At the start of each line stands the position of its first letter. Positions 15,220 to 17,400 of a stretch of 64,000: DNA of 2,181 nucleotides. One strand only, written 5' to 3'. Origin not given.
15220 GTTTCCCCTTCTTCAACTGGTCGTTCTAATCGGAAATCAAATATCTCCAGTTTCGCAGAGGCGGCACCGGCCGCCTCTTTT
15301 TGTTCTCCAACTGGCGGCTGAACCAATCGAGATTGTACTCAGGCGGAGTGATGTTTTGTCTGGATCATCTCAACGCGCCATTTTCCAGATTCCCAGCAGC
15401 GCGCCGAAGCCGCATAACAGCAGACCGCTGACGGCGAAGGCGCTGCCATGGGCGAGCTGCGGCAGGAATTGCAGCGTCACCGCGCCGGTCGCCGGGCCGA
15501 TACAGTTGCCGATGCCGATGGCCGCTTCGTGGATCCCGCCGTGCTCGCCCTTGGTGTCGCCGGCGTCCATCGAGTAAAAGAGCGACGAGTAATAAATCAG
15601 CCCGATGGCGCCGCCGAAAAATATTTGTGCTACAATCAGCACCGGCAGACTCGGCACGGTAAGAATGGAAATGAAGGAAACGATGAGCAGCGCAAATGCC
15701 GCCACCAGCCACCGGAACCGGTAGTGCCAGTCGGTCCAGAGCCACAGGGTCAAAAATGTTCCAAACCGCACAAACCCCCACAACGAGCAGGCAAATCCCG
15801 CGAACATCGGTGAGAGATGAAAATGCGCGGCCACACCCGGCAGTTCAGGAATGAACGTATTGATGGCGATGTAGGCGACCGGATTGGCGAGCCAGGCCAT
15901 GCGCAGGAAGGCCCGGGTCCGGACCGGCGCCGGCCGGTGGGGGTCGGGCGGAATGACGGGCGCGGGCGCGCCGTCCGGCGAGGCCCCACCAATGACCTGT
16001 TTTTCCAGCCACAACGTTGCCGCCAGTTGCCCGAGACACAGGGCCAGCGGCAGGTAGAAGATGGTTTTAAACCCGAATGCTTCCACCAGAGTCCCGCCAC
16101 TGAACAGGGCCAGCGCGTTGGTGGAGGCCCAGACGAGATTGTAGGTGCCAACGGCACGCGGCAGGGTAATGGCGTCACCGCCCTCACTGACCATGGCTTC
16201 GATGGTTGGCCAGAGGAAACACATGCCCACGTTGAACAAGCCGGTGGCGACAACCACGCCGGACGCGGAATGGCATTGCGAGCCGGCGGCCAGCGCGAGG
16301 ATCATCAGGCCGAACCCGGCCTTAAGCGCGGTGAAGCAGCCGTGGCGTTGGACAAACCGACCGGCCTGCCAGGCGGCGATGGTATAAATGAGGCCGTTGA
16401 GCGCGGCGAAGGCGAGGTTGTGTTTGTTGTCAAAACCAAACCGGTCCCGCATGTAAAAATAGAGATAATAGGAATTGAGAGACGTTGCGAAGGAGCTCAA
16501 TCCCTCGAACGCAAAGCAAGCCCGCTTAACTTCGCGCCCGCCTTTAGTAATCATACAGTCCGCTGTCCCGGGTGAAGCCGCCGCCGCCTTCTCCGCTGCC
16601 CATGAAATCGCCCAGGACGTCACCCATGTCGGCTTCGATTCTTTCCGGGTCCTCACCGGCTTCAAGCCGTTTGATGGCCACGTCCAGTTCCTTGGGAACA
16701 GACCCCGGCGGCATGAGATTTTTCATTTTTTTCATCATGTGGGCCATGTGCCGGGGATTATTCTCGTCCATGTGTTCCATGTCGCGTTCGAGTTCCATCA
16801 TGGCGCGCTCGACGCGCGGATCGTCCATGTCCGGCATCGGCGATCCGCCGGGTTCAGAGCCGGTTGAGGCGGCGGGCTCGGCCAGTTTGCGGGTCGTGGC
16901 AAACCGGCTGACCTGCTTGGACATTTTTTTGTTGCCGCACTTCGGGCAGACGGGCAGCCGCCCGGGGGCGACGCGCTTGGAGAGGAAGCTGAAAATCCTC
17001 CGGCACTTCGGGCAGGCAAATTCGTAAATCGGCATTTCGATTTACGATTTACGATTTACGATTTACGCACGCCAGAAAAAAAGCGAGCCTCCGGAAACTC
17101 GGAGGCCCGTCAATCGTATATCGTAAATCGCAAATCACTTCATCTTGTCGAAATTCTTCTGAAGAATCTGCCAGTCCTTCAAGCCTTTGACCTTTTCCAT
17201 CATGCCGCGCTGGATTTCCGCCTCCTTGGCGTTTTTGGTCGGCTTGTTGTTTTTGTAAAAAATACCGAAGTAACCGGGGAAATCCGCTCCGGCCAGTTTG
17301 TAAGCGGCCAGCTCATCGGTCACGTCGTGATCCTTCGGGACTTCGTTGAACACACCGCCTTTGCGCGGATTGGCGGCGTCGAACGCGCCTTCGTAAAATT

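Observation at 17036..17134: Nested architecture: heptad arms bracket a canonical terminator between korB and the zinc-ribbon gene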

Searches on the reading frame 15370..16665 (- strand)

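Call 16: search_protein_families(library=pfam, proteins=[window:15370-16665:-])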
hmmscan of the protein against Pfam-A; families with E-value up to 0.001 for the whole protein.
window:15370-16665:- (431 aa): 1 family
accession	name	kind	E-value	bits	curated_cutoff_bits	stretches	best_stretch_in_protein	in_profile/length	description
PF07690.21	MFS_1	-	1.4e-19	70.7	33.4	2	56-391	7-347/347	Major Facilitator Superfamily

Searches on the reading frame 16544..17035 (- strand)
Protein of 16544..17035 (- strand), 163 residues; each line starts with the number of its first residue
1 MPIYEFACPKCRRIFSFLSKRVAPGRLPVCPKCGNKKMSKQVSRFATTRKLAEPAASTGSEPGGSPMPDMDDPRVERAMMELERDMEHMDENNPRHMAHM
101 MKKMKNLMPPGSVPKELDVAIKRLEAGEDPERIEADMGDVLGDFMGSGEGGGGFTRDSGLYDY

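Call 16: search_protein_families(library=pfam, proteins=[window:16544-17035:-])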
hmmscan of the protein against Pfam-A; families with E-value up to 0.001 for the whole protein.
window:16544-17035:- (163 aa): 1 family
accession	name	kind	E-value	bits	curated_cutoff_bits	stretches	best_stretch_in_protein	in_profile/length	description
PF09723.15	Zn_ribbon_8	-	7.3e-11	42.3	34.4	1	1-42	1-41/41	Zinc ribbon domain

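Call 22: find_homologous_proteins(query=window:16544-17035:-)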
Query window:16544-17035:- (163 aa): 5242 proteins with E <= 0.001 among 5295 candidates; the best 120 are listed.
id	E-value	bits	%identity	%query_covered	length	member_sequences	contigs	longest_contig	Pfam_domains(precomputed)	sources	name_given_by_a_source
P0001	1.5e-105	369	100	100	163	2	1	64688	PF09723.16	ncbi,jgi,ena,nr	ncbi:MAG TPA: zinc ribbon domain-containing protein [Candidatus Acidoferrales bacterium]|nr:zinc rib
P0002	3.7e-101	354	96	100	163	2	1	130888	PF09723.16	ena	-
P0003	4.7e-94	331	89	100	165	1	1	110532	PF09723.16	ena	-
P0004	3.7e-92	325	88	100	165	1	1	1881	PF09723.16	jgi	jgi:putative FmdB family regulatory protein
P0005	8.3e-92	324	86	100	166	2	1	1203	PF09723.16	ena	-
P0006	1.5e-91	323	87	100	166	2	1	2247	PF09723.16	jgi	jgi:putative FmdB family regulatory protein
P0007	2.2e-91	322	87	100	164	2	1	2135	PF09723.16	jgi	-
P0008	3.0e-91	322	87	100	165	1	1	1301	PF09723.16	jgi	-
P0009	6.1e-91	321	86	100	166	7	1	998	PF09723.16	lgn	-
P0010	6.3e-91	321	86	100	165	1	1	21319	PF09723.16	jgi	jgi:putative FmdB family regulatory protein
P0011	1.2e-90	320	85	100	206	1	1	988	PF09723.16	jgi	jgi:putative FmdB family regulatory protein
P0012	1.6e-90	320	85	100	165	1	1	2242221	PF09723.16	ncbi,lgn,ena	-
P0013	1.9e-90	319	85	100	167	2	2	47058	PF09723.16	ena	-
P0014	2.2e-90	319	85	100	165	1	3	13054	PF09723.16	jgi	jgi:putative FmdB family regulatory protein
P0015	2.7e-90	319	84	100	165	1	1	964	PF09723.16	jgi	jgi:putative FmdB family regulatory protein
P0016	3.1e-90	319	87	100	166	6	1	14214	PF09723.16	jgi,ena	-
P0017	3.3e-90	319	85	100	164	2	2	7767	PF09723.16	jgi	jgi:putative FmdB family regulatory protein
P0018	5.4e-90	318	85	100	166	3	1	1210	PF09723.16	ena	-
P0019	1.2e-89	317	85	100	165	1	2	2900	PF09723.16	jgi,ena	-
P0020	1.7e-89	316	86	100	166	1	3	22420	PF09723.16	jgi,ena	jgi:putative FmdB family regulatory protein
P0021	2.3e-89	316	86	100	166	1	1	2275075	PF09723.16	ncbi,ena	-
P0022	2.5e-89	316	85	100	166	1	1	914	PF09723.16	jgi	jgi:putative FmdB family regulatory protein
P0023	6.3e-89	314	84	100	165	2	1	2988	PF09723.16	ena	-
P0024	6.7e-89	314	85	100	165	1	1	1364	PF09723.16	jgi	jgi:putative FmdB family regulatory protein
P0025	7.5e-89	314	85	100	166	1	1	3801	PF09723.16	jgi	jgi:putative FmdB family regulatory protein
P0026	8.9e-89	314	84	100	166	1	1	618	PF09723.16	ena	-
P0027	1.6e-88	313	84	100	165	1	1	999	PF09723.16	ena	-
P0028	1.7e-88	313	84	100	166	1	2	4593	PF09723.16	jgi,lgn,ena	jgi:putative FmdB family regulatory protein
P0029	2.2e-88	313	83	100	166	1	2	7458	PF09723.16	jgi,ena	-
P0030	2.3e-88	313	85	100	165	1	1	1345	PF09723.16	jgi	-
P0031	2.3e-88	313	84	100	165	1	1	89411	PF09723.16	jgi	jgi:putative FmdB family regulatory protein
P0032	3.2e-88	312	83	100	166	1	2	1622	PF09723.16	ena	-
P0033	3.6e-88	312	83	100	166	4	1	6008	PF09723.16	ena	-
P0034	4.3e-88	312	85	100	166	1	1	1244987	PF09723.16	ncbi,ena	-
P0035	6.0e-88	311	84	100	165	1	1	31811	PF09723.16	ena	-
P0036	7.1e-88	311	83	100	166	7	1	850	PF09723.16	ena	-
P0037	7.1e-88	311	81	100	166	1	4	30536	PF09723.16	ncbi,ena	-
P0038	9.3e-88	311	84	100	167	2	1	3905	PF09723.16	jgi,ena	-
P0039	1.0e-87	311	84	100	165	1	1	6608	PF09723.16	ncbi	ncbi:MAG: FmdB family zinc ribbon protein [Limisphaerales bacterium]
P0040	1.2e-87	310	84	100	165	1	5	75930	PF09723.16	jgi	jgi:putative FmdB family regulatory protein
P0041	1.4e-87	310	83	100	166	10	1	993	PF09723.16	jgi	-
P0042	1.4e-87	310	85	100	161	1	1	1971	PF09723.16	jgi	jgi:putative FmdB family regulatory protein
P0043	1.4e-87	310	81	100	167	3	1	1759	PF09723.16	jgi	jgi:putative FmdB family regulatory protein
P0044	1.9e-87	310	82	100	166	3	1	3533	PF09723.16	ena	-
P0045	2.3e-87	309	84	100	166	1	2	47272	PF09723.16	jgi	jgi:putative FmdB family regulatory protein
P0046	2.3e-87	309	84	100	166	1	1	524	PF09723.16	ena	-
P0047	3.0e-87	309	84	100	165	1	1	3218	PF09723.16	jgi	-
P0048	3.1e-87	309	84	100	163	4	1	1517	PF09723.16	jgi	-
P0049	3.2e-87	309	82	100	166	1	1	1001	PF09723.16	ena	-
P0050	4.6e-87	308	83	100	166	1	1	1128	PF09723.16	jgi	jgi:putative FmdB family regulatory protein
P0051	7.0e-87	308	82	100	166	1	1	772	PF09723.16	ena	-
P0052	7.3e-87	308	84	100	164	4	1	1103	PF09723.16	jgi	jgi:putative FmdB family regulatory protein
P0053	7.3e-87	308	83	100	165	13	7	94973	PF09723.16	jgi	jgi:putative FmdB family regulatory protein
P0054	1.2e-86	307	85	100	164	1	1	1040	PF09723.16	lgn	-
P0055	1.3e-86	307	84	100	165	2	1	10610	PF09723.16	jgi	jgi:putative FmdB family regulatory protein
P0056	1.3e-86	307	81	100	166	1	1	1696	PF09723.16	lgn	-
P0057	1.6e-86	307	81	100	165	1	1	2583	PF09723.16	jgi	jgi:putative FmdB family regulatory protein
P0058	1.7e-86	307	79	100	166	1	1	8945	PF09723.16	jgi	jgi:putative FmdB family regulatory protein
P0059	1.8e-86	306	83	100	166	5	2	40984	PF09723.16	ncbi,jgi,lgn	jgi:putative FmdB family regulatory protein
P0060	1.8e-86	306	82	100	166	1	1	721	PF09723.16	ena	-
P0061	1.9e-86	306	81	100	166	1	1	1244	PF09723.16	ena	-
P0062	2.1e-86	306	83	100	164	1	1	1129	PF09723.16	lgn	-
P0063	2.3e-86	306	83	100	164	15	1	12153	PF09723.16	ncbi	-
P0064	3.3e-86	306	81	100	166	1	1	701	PF09723.16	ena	-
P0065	3.3e-86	306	81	100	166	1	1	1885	PF09723.16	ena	-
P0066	3.4e-86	306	81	100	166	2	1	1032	PF09723.16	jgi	-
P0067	4.4e-86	305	83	100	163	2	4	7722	PF09723.16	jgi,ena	jgi:putative FmdB family regulatory protein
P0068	4.6e-86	305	79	100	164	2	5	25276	PF09723.16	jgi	jgi:putative FmdB family regulatory protein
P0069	5.1e-86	305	84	100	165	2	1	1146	PF09723.16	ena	-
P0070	5.6e-86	305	81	100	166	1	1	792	PF09723.16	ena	-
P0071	5.8e-86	305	83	100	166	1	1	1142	PF09723.16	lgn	-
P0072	6.0e-86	305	84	100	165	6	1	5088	PF09723.16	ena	-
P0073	6.3e-86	305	81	100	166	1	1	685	PF09723.16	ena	-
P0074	6.5e-86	305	83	100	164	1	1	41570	PF09723.16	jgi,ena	-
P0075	6.8e-86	305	82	100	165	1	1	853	PF09723.16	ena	-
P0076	7.0e-86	305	82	100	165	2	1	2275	PF09723.16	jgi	jgi:putative FmdB family regulatory protein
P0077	7.4e-86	304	83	100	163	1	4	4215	PF09723.16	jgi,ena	jgi:putative FmdB family regulatory protein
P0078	9.3e-86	304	80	100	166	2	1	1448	PF09723.16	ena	-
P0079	9.5e-86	304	82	100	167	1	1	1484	PF09723.16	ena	-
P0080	9.6e-86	304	80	100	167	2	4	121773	PF09723.16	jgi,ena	jgi:putative FmdB family regulatory protein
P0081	1.1e-85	304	81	100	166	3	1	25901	PF09723.16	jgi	jgi:putative FmdB family regulatory protein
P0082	1.2e-85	304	80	100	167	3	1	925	PF09723.16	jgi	jgi:putative FmdB family regulatory protein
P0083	1.4e-85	304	81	100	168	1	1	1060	PF09723.16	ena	-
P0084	1.5e-85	303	82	100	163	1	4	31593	PF09723.16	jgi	jgi:putative FmdB family regulatory protein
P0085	1.6e-85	303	81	100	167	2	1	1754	PF09723.16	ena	-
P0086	1.6e-85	303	82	100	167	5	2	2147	PF09723.16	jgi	jgi:putative FmdB family regulatory protein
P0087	1.7e-85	303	83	100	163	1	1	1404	PF09723.16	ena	-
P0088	1.8e-85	303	81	100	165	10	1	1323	PF09723.16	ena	-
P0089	2.3e-85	303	80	100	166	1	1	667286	PF09723.16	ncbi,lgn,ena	-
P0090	2.4e-85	303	83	100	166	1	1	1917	PF09723.16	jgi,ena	-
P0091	2.7e-85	303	83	100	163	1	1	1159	PF09723.16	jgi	jgi:putative FmdB family regulatory protein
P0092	3.0e-85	303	82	100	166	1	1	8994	PF09723.16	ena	-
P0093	3.2e-85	302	82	100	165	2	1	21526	PF09723.16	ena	-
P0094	3.3e-85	302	81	100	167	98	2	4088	PF09723.16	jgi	jgi:putative FmdB family regulatory protein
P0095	3.4e-85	302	81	100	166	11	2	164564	PF09723.16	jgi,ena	jgi:putative FmdB family regulatory protein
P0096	3.6e-85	302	83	100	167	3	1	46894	PF09723.16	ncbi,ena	-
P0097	3.6e-85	302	80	100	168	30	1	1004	PF09723.16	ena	-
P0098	3.8e-85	302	83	100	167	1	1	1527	PF09723.16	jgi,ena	-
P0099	4.3e-85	302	80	100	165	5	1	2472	PF09723.16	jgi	-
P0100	4.5e-85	302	81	100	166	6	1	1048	PF09723.16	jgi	jgi:putative FmdB family regulatory protein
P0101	4.6e-85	302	80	100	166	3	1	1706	PF09723.16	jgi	-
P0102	5.3e-85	302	81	100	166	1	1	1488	PF09723.16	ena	-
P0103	5.5e-85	302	81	100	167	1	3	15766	PF09723.16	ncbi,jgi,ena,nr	ncbi:MAG TPA: zinc ribbon domain-containing protein [Candidatus Acidoferrum sp.]|nr:zinc ribbon doma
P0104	5.8e-85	302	81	100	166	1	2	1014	PF09723.16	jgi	-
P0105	5.9e-85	302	81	100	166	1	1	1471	PF09723.16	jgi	jgi:putative FmdB family regulatory protein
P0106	6.4e-85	301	80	100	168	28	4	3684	PF09723.16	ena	-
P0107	6.8e-85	301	80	100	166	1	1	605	PF09723.16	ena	-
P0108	7.0e-85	301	81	100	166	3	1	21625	PF09723.16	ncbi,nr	ncbi:MAG: zinc ribbon domain-containing protein [Verrucomicrobia bacterium]|nr:zinc ribbon domain-co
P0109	7.4e-85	301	82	100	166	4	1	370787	PF09723.16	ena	-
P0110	7.7e-85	301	81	100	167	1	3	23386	PF09723.16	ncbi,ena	-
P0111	7.9e-85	301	83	100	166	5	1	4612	PF09723.16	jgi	jgi:putative FmdB family regulatory protein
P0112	8.2e-85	301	81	100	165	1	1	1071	PF09723.16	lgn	-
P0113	8.5e-85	301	79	100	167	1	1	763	PF09723.16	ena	-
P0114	8.9e-85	301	81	100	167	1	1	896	PF09723.16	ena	-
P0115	9.6e-85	301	80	100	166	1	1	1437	PF09723.16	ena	-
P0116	9.9e-85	301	80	100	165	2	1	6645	PF09723.16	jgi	jgi:putative FmdB family regulatory protein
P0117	1.1e-84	301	80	100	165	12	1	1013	PF09723.16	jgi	jgi:putative FmdB family regulatory protein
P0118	1.1e-84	301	80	100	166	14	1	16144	PF09723.16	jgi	-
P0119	1.1e-84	301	81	100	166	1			PF09723.16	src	-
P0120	1.1e-84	301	81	100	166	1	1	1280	PF09723.16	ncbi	-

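Call 31: find_encoding_contigs(protein=P0002, flank=10000, max_places=2)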
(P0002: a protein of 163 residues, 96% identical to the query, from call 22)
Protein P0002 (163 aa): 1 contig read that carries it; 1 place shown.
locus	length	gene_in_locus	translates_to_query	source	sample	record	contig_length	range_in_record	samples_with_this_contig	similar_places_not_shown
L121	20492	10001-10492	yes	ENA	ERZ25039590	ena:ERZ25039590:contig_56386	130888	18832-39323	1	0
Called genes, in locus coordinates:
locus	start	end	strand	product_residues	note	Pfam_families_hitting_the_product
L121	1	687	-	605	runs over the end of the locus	PF13231:PMT_2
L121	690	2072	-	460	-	PF00072:Response_reg, PF01078:Mg_chelatase (faint), PF00158:Sigma54_activat, PF14532:Sigma54_activ_2, PF07728:AAA_5 (weak), PF25601:AAA_lid_14, PF02954:HTH_8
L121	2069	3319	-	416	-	PF00989:PAS (weak), PF13188:PAS_8, PF13596:PAS_10 (faint), PF08448:PAS_4, PF13426:PAS_9 (weak), PF00512:HisKA (faint), PF02518:HATPase_c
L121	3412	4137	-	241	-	PF00005:ABC_tran, PF13304:AAA_21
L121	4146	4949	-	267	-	-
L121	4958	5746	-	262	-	PF00515:TPR_1 (faint), PF07719:TPR_2 (faint), PF13432:TPR_16 (weak), PF14559:TPR_19 (faint), PF01476:LysM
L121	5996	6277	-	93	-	-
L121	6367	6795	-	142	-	PF07719:TPR_2 (faint), PF13414:TPR_11 (faint), PF13432:TPR_16, PF14559:TPR_19 (weak)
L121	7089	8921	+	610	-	PF01558:POR, PF01855:POR_N, PF17147:PFOR_II (weak)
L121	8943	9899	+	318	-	PF02775:TPP_enzyme_C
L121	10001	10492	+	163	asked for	PF09723:Zn_ribbon_8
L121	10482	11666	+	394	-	PF07690:MFS_1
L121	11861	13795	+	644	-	PF07973:tRNA_SAD, PF00587:tRNA-synt_2b, PF03129:HGTP_anticodon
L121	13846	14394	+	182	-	PF13302:Acetyltransf_3, PF00583:Acetyltransf_1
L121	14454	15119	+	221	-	PF01323:DSBA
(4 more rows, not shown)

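Call 32: find_encoding_contigs(protein=P0003, flank=10000, max_places=2)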
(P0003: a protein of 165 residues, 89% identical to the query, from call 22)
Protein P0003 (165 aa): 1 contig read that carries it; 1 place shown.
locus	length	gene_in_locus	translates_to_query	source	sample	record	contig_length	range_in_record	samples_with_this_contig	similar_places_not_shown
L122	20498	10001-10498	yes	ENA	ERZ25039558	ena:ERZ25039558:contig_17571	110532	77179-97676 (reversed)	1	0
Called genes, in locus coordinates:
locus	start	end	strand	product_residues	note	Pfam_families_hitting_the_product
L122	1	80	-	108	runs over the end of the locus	PF00989:PAS, PF13188:PAS_8, PF13426:PAS_9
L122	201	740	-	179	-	PF00005:ABC_tran, PF13304:AAA_21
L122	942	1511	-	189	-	-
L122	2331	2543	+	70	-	-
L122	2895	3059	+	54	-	-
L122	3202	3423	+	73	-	-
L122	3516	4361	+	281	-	-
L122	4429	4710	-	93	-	-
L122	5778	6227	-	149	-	PF07719:TPR_2 (faint), PF13414:TPR_11 (weak), PF13432:TPR_16, PF14559:TPR_19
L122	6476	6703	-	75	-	-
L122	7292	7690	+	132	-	PF01855:POR_N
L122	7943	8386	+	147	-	-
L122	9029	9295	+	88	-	-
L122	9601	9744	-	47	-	-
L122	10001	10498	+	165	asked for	PF09723:Zn_ribbon_8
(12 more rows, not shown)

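Call 33: find_encoding_contigs(protein=P0012, flank=10000, max_places=2)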
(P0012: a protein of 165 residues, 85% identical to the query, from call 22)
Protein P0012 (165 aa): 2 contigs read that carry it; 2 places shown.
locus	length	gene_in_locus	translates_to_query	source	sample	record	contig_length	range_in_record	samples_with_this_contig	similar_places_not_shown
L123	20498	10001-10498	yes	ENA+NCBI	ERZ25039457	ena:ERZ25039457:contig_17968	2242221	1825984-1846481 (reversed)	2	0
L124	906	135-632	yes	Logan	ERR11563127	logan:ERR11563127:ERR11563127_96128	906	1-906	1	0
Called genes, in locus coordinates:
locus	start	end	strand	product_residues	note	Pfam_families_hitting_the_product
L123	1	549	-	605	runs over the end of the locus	PF13231:PMT_2 (weak)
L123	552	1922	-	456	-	PF00072:Response_reg, PF01078:Mg_chelatase (faint), PF00158:Sigma54_activat, PF14532:Sigma54_activ_2, PF07728:AAA_5, PF25601:AAA_lid_14, PF02954:HTH_8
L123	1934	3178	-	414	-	PF00989:PAS, PF13188:PAS_8, PF08448:PAS_4, PF13426:PAS_9, PF00512:HisKA (faint), PF02518:HATPase_c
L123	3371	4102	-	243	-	PF00005:ABC_tran, PF13304:AAA_21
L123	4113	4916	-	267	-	-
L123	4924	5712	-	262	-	PF00515:TPR_1 (faint), PF07719:TPR_2 (faint), PF13432:TPR_16, PF01476:LysM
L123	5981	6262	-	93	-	-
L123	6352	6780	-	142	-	PF07719:TPR_2 (faint), PF13414:TPR_11 (weak), PF13432:TPR_16, PF14559:TPR_19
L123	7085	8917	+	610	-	PF01558:POR, PF01855:POR_N, PF17147:PFOR_II (weak)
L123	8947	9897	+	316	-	PF02775:TPP_enzyme_C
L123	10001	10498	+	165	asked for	PF09723:Zn_ribbon_8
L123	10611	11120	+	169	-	PF00293:NUDIX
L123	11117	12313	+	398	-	PF07690:MFS_1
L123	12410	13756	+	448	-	PF00862:GT-B_Sucrose_synth (weak), PF13439:Glyco_transf_4, PF13579:Glyco_trans_4_4, PF20706:GT4-conflict, PF00534:Glycos_transf_1, PF13692:Glyco_trans_1_4, PF13524:Glyco_trans_1_2 (weak)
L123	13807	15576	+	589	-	PF05116:S6PP, PF08282:Hydrolase_3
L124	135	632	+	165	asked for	PF09723:Zn_ribbon_8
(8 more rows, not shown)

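Call 35: find_related_loci(query=window:16544-17035:-, collection=metagenome_contigs, flank=3000)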
Query window:16544-17035:- (163 aa) in metagenome_contigs; peptide patterns used: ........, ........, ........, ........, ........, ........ (x = any residue, [..] = any of these).
599 stretches matched a pattern (row limit reached: there are more); 485 encode a relative of the query (tblastn E <= 1e-3); the best 80 are kept; 80 distinct loci.
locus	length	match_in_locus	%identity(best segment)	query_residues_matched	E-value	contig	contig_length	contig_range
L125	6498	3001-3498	87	1-163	1e-94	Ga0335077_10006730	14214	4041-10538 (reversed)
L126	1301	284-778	87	1-163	1e-96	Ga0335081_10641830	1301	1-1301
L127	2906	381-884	82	1-163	4e-91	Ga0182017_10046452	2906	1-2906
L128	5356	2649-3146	86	1-163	3e-89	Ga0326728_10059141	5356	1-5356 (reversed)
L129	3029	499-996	83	1-163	2e-90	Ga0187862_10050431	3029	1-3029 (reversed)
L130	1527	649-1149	83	1-163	1e-94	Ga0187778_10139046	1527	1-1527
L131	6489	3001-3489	82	1-163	3e-88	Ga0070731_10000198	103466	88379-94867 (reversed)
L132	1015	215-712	85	1-163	1e-95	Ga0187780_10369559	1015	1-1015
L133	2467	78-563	85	1-160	2e-88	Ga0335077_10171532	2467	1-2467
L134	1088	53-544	80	1-163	1e-92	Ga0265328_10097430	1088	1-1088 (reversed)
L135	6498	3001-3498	83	1-163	1e-85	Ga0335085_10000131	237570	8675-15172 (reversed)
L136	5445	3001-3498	82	1-163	1e-85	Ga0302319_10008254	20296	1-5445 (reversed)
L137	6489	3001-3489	82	1-163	2e-85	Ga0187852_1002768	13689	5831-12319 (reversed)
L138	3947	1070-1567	83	1-163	1e-85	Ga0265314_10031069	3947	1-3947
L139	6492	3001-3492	83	1-163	2e-85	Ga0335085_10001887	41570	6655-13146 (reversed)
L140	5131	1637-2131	79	1-163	2e-85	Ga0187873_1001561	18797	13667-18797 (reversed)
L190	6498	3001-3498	78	1-163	2e-81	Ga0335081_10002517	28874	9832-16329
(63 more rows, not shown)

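Call 78: search_protein_families(library=pfam, proteins=[L139:1964-2875:-, L140:408-1391:-, L140:414-1385:+, L125:1486-2370:+, L190:2494-2931:+, L190:1304-2254:+])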
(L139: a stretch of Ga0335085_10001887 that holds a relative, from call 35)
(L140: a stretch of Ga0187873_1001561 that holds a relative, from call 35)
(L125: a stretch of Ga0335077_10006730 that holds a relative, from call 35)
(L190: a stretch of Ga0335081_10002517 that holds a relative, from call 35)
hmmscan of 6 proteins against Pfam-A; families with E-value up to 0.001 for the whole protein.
L139:1964-2875:- (303 aa): 1 family
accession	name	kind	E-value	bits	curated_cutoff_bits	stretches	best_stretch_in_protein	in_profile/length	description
PF09554.16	RE_HaeII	-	2.6e-05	24.1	25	1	177-223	200-245/338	HaeII restriction endonuclease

L140:408-1391:- (327 aa): 0 families

L140:414-1385:+ (323 aa): 1 family
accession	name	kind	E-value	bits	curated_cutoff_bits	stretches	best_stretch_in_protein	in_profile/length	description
PF02775.26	TPP_enzyme_C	-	3.5e-29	102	21.9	1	83-230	2-151/151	Thiamine pyrophosphate enzyme, C-terminal TPP binding domain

L125:1486-2370:+ (294 aa): 0 families

L190:2494-2931:+ (145 aa): 0 families

L190:1304-2254:+ (316 aa): 1 family
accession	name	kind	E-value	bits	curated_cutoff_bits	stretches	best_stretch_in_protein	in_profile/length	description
PF02775.26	TPP_enzyme_C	-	2.3e-29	102.6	21.9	1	76-223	2-151/151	Thiamine pyrophosphate enzyme, C-terminal TPP binding domain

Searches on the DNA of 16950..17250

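Call 54: search_rna_families(source=window, start=16950, end=17250, threshold=evalue, max_evalue=10)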
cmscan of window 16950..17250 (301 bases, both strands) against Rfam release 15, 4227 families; matches with E-value up to 10: 5.
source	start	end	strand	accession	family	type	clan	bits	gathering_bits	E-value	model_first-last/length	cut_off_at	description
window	17076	17159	-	RF01733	atoC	Cis-reg;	-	22.1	50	0.096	1-93/93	no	atoC RNA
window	17039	17137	-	RF00822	mir-274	Gene; miRNA;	-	15.9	56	1.8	1-97/97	no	mir-274 microRNA precursor family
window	17138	17205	-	RF00571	SNORD65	Gene; snRNA; snoRNA; CD-box;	CL00057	14.9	41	0.93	1-73/73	no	Small nucleolar RNA SNORD65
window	17045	17150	-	RF00138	SNORD16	Gene; snRNA; snoRNA; CD-box;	CL00046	14.3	45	9.2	1-100/100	no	Small nucleolar RNA SNORD16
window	16982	16997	+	RF02914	DUF805b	Cis-reg;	CL00115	14.2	35.6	0.19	4-19/35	no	DUF805b RNA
